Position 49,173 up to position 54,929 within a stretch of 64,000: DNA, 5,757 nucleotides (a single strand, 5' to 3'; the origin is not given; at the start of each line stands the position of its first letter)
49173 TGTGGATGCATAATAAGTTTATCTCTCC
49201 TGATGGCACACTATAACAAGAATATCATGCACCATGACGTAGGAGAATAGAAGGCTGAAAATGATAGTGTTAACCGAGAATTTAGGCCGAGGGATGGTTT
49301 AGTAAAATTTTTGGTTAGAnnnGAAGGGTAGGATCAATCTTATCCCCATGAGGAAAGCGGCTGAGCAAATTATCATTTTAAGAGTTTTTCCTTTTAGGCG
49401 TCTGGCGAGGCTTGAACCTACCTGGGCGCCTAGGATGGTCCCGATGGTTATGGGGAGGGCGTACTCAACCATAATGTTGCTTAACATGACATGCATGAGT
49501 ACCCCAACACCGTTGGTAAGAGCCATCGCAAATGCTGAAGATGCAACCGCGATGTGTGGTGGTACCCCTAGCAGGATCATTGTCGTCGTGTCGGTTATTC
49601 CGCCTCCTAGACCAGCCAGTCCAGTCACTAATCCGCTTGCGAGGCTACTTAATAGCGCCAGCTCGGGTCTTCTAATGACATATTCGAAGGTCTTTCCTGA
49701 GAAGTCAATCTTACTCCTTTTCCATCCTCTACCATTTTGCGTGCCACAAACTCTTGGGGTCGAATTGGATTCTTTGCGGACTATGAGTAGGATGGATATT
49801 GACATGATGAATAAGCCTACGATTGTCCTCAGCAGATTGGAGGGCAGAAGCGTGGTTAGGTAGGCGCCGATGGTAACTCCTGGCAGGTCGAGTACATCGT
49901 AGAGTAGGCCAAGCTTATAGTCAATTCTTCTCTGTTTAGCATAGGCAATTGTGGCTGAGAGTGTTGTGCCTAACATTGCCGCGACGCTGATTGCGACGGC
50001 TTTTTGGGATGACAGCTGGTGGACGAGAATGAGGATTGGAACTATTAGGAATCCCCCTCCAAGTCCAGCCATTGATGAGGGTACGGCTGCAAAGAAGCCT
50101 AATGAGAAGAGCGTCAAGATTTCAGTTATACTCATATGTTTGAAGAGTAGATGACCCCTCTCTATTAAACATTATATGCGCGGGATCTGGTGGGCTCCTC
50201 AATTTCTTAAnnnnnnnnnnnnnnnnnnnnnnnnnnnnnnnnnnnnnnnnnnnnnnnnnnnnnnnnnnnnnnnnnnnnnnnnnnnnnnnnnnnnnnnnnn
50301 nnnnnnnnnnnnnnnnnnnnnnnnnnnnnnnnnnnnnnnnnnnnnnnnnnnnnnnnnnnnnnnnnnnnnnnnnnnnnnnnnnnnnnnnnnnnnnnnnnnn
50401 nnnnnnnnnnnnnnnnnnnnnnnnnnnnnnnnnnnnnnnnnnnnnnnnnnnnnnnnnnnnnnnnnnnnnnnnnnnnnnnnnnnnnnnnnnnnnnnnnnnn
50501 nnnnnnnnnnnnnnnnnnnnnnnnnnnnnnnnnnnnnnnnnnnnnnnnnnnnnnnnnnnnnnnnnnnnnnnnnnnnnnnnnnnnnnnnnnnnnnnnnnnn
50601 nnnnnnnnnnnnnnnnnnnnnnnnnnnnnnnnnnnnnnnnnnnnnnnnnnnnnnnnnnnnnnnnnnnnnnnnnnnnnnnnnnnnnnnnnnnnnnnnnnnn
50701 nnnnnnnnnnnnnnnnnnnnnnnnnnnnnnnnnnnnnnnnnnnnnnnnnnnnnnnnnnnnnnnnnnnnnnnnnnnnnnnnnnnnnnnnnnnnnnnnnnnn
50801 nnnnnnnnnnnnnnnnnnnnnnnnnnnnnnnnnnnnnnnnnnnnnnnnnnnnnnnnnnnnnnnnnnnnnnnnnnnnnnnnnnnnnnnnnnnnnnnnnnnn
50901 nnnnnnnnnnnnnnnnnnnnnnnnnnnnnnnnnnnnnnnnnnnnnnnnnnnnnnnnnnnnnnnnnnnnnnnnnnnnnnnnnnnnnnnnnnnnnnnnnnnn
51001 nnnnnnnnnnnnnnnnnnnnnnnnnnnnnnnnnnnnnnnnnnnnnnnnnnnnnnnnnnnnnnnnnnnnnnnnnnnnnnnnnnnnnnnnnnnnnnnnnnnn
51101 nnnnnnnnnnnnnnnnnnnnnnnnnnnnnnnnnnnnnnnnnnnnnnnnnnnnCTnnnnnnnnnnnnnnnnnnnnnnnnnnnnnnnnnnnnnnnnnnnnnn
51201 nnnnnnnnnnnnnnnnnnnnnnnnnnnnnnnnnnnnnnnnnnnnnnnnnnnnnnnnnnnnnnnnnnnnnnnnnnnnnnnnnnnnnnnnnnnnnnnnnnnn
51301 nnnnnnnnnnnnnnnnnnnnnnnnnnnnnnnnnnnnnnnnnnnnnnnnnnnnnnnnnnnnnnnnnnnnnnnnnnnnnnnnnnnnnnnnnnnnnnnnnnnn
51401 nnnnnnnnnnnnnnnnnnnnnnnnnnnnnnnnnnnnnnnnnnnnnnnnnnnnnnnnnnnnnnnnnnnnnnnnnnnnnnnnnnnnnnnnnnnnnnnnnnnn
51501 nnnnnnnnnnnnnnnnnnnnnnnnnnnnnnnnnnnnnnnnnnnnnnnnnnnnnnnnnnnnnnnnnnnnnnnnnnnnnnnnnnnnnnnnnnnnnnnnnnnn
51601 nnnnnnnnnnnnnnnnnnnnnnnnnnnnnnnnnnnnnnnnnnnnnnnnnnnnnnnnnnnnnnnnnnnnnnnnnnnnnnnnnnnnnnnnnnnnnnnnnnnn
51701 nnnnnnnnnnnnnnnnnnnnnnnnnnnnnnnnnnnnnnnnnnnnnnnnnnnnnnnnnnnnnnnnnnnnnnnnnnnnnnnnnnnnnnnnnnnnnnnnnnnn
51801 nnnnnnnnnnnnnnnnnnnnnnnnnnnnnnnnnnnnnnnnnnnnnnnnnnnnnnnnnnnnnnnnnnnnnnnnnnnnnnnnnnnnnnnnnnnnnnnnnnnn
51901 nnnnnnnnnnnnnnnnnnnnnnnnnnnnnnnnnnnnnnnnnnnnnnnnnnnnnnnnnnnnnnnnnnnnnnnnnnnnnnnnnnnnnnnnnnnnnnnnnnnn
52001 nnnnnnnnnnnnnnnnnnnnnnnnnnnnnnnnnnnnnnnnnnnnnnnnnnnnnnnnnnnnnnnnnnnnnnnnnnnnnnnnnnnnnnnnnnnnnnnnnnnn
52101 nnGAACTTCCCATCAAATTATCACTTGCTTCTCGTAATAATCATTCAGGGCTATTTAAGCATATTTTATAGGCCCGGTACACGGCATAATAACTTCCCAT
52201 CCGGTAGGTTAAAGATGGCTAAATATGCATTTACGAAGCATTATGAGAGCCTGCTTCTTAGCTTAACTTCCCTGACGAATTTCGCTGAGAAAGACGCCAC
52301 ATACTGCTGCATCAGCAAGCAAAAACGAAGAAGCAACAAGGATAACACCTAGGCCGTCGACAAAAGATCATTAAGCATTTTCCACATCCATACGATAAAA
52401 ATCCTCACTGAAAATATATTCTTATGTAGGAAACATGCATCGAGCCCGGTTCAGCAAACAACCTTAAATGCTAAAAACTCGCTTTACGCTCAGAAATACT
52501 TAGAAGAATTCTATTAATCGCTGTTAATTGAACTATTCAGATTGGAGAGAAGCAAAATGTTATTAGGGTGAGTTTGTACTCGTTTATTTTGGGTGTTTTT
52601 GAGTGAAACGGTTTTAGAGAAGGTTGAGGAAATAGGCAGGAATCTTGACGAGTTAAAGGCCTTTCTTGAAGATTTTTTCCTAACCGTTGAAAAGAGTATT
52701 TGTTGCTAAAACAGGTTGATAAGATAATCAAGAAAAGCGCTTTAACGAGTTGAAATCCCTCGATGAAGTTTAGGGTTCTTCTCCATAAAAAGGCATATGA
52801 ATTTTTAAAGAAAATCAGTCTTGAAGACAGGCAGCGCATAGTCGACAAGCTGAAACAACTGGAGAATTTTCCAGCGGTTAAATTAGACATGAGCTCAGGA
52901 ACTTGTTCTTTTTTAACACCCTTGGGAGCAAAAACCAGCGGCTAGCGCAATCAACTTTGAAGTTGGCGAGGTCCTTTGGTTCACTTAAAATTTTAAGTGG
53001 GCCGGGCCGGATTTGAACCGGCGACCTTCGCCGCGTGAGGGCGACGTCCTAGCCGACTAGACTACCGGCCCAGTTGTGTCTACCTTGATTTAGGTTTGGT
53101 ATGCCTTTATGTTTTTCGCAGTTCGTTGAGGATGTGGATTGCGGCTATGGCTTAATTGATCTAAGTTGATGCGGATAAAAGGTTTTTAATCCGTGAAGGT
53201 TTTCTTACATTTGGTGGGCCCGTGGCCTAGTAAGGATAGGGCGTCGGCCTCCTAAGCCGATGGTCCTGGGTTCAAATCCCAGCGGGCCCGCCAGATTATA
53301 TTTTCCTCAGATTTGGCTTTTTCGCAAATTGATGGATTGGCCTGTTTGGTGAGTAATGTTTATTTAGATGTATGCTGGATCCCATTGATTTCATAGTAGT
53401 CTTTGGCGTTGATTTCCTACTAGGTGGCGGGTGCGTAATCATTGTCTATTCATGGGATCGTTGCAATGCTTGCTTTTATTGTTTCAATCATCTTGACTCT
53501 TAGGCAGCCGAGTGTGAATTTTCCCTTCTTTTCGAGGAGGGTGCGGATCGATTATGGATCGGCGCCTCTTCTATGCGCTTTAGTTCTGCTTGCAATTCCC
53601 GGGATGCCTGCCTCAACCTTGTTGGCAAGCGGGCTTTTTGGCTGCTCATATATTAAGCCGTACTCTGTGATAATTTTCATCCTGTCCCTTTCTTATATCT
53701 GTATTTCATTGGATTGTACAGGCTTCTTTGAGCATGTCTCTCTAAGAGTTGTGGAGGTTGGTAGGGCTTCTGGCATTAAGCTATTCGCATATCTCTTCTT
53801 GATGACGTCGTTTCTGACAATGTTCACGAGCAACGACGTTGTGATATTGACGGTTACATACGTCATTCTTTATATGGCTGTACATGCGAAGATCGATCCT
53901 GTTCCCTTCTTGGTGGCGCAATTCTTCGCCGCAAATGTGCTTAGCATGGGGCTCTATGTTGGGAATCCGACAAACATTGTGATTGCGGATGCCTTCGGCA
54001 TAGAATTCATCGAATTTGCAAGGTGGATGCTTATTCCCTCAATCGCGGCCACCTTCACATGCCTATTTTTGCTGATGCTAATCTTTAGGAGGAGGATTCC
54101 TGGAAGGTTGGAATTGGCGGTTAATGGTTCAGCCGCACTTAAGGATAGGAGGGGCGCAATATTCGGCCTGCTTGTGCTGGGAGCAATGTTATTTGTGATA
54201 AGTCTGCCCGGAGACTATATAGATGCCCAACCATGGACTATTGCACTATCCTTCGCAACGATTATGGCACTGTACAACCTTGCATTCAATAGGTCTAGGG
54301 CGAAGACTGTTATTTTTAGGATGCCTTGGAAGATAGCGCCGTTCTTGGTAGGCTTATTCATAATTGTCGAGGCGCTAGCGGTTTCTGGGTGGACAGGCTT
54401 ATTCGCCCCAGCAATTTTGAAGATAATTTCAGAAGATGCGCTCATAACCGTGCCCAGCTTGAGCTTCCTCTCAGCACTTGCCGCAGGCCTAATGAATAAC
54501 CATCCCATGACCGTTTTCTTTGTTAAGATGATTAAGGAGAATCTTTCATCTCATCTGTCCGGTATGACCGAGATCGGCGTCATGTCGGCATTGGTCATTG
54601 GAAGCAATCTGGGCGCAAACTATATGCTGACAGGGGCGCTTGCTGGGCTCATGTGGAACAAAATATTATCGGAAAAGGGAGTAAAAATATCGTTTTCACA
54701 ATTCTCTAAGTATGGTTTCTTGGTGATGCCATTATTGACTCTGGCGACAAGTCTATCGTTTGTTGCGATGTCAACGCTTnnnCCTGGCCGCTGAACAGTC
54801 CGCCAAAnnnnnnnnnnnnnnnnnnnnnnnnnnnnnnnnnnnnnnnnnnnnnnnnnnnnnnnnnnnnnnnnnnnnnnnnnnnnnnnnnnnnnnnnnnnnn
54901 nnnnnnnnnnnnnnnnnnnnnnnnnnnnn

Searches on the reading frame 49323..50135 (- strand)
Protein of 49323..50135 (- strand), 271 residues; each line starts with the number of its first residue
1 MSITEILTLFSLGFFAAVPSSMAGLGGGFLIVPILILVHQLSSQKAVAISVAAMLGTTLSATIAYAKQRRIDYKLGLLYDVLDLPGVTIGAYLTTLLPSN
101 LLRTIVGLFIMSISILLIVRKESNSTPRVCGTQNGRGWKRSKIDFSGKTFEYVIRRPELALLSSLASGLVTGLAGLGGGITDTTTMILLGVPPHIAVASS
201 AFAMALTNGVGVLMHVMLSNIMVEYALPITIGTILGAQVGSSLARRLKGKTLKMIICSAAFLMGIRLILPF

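Call 40: search_protein_families(library=pfam, proteins=[window:49323-50135:-], max_evalue=0.001)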
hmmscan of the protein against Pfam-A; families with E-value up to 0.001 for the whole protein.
window:49323-50135:- (271 aa): 1 family
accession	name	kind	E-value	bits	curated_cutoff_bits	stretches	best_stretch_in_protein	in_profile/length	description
PF01925.25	TauE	-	1.6e-44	152.8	32.6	1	9-267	1-237/237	Sulfite exporter TauE/SafE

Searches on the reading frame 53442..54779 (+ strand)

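Call 40: search_protein_families(library=pfam, proteins=[window:53442-54779:+], max_evalue=0.001)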
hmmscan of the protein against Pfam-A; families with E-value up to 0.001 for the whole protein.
window:53442-54779:+ (446 aa): 2 families
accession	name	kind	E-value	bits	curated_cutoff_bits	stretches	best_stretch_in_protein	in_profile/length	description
PF02040.21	ArsB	-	2.6e-36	126.3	22.2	1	81-432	59-412/423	Arsenical pump membrane protein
PF03600.22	CitMHS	-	7.5e-33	114.5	31.9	1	44-366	17-316/336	Citrate transporter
